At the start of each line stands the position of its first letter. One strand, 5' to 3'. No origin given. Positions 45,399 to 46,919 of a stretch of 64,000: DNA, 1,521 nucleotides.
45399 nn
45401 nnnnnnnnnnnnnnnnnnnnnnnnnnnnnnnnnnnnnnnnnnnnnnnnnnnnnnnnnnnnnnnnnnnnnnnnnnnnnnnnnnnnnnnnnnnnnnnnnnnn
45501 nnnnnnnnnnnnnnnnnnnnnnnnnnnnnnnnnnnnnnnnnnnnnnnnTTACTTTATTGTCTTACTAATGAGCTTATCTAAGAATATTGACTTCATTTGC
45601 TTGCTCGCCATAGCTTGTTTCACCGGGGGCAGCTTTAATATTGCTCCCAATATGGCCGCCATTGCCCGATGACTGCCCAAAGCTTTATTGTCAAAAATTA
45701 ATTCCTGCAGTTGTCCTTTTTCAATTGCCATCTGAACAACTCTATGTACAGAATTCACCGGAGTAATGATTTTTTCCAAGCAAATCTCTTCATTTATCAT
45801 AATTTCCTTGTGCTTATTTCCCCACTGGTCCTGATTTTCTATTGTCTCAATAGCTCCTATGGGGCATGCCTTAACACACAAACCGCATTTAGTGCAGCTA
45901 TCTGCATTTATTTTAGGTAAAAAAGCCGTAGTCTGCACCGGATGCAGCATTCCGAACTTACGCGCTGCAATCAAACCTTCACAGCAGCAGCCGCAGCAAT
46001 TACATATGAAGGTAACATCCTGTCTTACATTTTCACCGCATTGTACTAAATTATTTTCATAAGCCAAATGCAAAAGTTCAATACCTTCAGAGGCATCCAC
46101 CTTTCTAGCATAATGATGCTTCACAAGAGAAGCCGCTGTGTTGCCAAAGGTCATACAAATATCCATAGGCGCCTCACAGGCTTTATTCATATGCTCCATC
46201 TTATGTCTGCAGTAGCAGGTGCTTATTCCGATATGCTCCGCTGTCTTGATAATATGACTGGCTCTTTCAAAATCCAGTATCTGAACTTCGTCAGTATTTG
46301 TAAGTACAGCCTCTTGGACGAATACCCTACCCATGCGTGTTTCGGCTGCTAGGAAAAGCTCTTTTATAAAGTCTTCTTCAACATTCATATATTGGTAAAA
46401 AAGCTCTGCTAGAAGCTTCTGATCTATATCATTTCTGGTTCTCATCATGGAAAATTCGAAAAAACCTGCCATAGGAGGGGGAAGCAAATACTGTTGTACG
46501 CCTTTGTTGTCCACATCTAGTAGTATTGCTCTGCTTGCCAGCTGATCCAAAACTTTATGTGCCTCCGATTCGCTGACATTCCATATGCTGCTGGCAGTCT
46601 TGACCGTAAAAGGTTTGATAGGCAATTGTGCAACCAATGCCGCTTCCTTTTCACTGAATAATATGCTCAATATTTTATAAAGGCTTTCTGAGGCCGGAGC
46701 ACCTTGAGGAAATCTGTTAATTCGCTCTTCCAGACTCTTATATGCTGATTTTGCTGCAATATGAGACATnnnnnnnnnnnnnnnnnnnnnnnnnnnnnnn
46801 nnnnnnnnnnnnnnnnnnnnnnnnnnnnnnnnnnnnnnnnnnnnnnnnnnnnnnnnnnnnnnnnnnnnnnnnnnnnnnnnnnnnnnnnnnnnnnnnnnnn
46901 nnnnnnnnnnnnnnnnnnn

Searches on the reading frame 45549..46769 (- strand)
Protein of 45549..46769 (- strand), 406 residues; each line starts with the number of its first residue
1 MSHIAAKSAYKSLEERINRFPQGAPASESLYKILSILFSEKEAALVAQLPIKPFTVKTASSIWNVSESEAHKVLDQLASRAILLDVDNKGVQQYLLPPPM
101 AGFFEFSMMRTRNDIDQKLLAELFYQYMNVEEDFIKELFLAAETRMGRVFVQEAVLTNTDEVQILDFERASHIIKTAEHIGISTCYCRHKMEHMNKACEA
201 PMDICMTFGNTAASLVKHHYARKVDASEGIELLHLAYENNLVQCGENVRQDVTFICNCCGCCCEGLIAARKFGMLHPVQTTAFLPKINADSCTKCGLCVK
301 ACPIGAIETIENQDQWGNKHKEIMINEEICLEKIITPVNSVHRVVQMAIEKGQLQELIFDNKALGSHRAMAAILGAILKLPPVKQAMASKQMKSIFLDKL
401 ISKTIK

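Call 9: search_protein_families(library=pfam, proteins=[window:45549-46769:-])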
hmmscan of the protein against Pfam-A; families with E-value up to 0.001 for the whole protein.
window:45549-46769:- (406 aa): 6 families
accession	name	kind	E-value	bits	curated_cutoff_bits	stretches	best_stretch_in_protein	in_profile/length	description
PF00037.32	Fer4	-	5.4e-08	32.8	21.1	1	285-308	1-24/24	4Fe-4S binding domain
PF12837.12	Fer4_6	-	7.4e-07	29.3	25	1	285-307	2-24/24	4Fe-4S binding domain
PF12797.12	Fer4_2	-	1.5e-05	25.1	24.5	1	285-303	3-21/22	4Fe-4S binding domain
PF13237.11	Fer4_10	-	5.1e-05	23.6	25.5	1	285-311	2-30/53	4Fe-4S dicluster domain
PF12838.12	Fer4_7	-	6.5e-05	23.8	27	1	291-331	1-39/52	4Fe-4S dicluster domain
PF13484.11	Fer4_16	-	0.00042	21.5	30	1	292-313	2-21/66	4Fe-4S double cluster binding domain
